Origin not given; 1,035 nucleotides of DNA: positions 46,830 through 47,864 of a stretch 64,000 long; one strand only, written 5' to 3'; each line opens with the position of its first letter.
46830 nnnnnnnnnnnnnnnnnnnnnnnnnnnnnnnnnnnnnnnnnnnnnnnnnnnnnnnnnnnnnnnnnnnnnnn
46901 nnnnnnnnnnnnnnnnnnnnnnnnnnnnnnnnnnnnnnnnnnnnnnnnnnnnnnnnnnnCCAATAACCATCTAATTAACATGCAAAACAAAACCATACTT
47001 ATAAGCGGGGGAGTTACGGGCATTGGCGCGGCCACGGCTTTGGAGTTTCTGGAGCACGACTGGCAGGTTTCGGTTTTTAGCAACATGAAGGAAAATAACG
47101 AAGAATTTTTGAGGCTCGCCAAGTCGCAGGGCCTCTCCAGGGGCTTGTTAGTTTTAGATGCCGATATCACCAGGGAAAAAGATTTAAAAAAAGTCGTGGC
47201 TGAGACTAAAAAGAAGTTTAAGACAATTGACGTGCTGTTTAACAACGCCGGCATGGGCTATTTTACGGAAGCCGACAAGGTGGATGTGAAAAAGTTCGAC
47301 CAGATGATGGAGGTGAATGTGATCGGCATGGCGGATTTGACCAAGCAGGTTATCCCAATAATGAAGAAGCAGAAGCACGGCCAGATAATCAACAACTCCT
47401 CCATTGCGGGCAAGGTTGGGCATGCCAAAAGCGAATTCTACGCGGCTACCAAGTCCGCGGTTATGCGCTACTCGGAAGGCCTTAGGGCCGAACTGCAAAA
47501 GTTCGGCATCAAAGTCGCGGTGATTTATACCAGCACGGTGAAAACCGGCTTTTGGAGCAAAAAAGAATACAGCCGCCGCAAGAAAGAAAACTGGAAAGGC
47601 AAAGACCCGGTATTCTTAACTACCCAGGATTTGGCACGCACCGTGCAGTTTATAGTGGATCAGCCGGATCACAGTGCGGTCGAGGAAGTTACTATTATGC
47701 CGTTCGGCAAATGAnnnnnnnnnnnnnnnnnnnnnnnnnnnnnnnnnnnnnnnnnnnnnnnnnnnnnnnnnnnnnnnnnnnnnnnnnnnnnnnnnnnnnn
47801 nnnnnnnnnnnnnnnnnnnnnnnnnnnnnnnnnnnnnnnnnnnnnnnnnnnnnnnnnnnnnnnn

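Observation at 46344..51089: Tightly overlapped seven-gene cluster downstream of tRNA-Ser: a candidate small-molecule or glycolipid pathway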

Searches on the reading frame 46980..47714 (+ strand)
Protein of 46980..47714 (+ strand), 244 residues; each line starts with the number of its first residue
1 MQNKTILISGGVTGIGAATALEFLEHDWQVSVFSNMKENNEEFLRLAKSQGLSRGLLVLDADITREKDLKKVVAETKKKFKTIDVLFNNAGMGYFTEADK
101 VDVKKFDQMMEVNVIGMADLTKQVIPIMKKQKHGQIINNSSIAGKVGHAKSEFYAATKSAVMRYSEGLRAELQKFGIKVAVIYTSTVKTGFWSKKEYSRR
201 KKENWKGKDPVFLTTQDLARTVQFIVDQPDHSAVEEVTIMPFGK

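Call 4: search_protein_families(library=pfam, proteins=[window:46980-47714:+], max_evalue=0.01)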
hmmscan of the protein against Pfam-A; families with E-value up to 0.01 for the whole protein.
window:46980-47714:+ (244 aa): 4 families
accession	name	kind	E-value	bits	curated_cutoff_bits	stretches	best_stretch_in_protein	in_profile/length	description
PF00106.31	adh_short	-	2.5e-46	158.1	26.6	1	4-195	1-190/195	short chain dehydrogenase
PF13561.12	adh_short_C2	-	1.8e-35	123.1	27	1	13-226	6-217/236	Enoyl-(Acyl carrier protein) reductase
PF08659.16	KR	-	3.8e-13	50.2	22.6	1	5-161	2-156/180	KR domain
PF01370.27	Epimerase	-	0.0017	18.2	20.9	1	6-171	1-159/240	NAD dependent epimerase/dehydratase family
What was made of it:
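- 46980..47714 (+): Classical short-chain dehydrogenase/reductase (244 aa), YdfG/YMR226C-like. Substrate unknown. adh_short E 2.5e-46 (call 4).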

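Call 5: search_protein_families(library=ncbifam, proteins=[window:46980-47714:+], max_evalue=0.01)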
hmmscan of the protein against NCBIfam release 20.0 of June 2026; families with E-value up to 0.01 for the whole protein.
window:46980-47714:+ (244 aa): 222 families (the best 25 are shown)
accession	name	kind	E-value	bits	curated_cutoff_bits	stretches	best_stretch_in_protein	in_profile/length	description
NF005372.1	PRK06914.1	subfamily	5.5e-42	143.9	320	1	3-200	2-198/279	SDR family oxidoreductase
NF004826.0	PRK06182.1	subfamily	6.3e-42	143.7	305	1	1-192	2-185/274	oxidoreductase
NF005672.0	PRK07454.1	equivalog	1.6e-40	138.8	234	1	2-241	5-236/241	SDR family oxidoreductase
NF004824.0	PRK06180.1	subfamily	3.2e-40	138.1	298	1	2-195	3-190/279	oxidoreductase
NF005806.0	PRK07666.1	equivalog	5.3e-38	130.7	286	1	1-201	5-203/239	3-ketoacyl-ACP reductase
NF004825.0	PRK06181.1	equivalog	1.9e-37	129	215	1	1-190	4-191/268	SDR family oxidoreductase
NF004196.0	PRK05650.1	equivalog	2.5e-37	128.4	297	1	3-193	2-190/272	SDR family oxidoreductase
NF005559.1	PRK07231.1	subfamily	7.4e-37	127.2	215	1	2-225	3-228/249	glucose 1-dehydrogenase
NF038213.1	SDR_TniO_fam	equivalog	1.3e-36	126.3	300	1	3-242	2-247/249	SDR family oxidoreductase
NF004823.0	PRK06179.1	subfamily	1.8e-36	126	310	1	2-205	4-197/271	oxidoreductase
NF005594.0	PRK07326.1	equivalog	2.5e-36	125.4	271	1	2-241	5-231/237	SDR family oxidoreductase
NF006123.0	PRK08267.1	equivalog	3e-36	125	261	1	3-229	2-223/261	SDR family oxidoreductase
NF004818.0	PRK06172.1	equivalog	2.3e-34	118.9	336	1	2-225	6-231/253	SDR family oxidoreductase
NF009466.0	PRK12826.1-2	subfamily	4.2e-34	118.1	222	1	2-226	2-226/248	3-oxoacyl-ACP reductase FabG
NF049977.1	KDhSphingRedKdsR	equivalog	1.6e-33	116.3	400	1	1-203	1-192/267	3-ketodihydrosphingosine reductase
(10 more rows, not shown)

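Call 35: search_protein_families(library=padloc, proteins=[window:46980-47714:+], max_evalue=0.01)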
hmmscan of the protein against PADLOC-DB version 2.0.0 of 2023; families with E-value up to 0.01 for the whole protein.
window:46980-47714:+ (244 aa): 0 families

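Call 40: search_solved_structures(query=window:46980-47714:+, show_alignments=1, max_evalue=1e-25)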
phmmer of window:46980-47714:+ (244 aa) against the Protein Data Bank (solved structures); distinct sequences matched with E-value up to 1e-25: 2.
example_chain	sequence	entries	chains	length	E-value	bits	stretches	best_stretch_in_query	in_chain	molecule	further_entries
2et6_A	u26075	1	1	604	5.8e-28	101.5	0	3-182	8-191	(3R)-hydroxyacyl-CoA dehydrogenase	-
3rku_A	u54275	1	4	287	5.4e-26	95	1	3-242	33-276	Oxidoreductase YMR226C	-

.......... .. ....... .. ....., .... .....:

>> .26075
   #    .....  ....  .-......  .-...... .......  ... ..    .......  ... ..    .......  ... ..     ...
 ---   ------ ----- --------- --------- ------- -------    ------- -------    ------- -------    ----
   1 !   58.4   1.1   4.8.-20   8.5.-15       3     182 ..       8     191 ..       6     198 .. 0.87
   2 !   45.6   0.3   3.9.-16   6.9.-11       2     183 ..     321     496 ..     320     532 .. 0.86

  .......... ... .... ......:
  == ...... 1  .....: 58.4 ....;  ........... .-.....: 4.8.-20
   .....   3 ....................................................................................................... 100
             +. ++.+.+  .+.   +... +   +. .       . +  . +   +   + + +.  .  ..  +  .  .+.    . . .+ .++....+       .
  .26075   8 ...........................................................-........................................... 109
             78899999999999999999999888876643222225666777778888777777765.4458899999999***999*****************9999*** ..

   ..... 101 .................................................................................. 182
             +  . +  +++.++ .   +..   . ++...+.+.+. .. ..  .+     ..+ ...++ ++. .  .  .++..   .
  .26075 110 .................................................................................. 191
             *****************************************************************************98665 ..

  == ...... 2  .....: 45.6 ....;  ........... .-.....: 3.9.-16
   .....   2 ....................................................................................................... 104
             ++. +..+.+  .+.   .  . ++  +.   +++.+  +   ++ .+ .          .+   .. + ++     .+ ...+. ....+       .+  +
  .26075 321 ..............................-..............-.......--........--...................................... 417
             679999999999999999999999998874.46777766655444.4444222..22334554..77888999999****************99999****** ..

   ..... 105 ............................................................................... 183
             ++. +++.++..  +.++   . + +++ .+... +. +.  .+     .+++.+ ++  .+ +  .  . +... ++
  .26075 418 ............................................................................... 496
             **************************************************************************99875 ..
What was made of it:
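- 46980..47714 (+): Best full-length PDB hit is YMR226C, 3RKU (call 40).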
